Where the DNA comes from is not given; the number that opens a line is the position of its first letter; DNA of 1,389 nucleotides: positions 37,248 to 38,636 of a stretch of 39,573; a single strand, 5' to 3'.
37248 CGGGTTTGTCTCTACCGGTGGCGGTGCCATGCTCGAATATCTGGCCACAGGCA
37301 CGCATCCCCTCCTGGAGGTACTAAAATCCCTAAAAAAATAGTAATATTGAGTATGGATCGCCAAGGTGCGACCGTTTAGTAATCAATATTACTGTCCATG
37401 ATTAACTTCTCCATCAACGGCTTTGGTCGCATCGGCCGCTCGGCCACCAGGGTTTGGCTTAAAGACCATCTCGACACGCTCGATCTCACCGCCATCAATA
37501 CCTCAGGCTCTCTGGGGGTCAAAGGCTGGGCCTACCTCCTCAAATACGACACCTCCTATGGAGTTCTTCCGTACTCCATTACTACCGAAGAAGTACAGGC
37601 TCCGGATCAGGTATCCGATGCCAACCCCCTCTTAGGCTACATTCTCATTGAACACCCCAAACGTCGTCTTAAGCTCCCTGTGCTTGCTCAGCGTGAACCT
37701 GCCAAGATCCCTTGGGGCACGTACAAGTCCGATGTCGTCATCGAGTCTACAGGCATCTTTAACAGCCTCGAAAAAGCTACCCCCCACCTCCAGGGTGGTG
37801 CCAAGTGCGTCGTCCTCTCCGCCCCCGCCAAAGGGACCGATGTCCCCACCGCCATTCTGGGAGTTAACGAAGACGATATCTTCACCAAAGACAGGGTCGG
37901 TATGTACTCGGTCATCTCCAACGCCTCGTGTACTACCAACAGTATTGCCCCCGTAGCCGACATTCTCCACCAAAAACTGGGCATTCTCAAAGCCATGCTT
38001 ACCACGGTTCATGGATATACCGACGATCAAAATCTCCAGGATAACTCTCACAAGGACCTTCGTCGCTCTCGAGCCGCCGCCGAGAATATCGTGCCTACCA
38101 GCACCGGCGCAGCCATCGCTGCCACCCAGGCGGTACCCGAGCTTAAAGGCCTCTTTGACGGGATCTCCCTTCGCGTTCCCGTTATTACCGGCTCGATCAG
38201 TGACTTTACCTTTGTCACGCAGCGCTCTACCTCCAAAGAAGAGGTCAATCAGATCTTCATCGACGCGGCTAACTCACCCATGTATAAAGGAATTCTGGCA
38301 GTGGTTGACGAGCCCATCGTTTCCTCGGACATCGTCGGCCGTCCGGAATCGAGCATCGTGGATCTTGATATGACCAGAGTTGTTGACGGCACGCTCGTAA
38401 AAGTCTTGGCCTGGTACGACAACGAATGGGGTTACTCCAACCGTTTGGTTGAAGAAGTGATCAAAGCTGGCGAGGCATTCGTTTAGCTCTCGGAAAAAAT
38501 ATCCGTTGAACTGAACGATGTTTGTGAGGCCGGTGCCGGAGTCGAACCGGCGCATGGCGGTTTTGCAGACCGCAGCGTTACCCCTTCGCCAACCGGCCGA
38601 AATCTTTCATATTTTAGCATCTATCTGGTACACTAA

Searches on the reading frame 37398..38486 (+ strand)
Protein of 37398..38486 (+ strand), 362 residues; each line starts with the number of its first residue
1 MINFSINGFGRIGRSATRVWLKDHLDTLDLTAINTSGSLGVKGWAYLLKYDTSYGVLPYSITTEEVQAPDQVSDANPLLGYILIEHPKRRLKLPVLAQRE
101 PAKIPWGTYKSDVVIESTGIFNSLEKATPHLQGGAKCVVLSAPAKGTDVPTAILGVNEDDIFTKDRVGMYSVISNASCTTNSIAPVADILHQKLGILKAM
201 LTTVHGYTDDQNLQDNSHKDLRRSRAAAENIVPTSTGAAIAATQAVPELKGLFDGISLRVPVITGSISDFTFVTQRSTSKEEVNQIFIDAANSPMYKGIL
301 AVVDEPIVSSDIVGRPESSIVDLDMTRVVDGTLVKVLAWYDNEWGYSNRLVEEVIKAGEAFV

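Call 56: find_encoding_contigs(protein=window:37398-38486:+, flank=10000, max_places=4)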
Protein window:37398-38486:+ (362 aa): 5 contigs read that carry it; 4 places shown.
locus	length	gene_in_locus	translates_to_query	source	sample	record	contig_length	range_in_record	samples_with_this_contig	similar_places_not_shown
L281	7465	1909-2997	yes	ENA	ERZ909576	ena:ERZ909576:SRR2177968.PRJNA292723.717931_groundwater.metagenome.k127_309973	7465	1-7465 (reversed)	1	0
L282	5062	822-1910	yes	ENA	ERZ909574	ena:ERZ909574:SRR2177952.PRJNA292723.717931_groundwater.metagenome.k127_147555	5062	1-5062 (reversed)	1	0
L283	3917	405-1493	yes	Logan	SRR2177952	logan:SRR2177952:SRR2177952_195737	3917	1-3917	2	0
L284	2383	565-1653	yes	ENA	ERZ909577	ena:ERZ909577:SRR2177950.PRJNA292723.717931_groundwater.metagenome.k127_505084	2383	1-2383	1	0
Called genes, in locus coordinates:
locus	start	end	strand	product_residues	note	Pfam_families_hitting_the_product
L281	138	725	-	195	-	PF01551:Peptidase_M23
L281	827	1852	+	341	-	PF00162:PGK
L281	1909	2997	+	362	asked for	PF00044:Gp_dh_N, PF02800:Gp_dh_C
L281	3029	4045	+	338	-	PF08308:PEGA, PF08239:SH3_3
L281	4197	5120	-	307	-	PF01040:UbiA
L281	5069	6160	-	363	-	PF00953:Glycos_transf_4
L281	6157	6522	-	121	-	-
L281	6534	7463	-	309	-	?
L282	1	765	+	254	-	?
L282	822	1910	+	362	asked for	PF00044:Gp_dh_N, PF02800:Gp_dh_C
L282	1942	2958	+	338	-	PF08308:PEGA, PF08239:SH3_3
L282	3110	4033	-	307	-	PF01040:UbiA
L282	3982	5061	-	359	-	?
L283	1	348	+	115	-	?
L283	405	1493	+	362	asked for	PF00044:Gp_dh_N, PF02800:Gp_dh_C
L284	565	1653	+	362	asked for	PF00044:Gp_dh_N, PF02800:Gp_dh_C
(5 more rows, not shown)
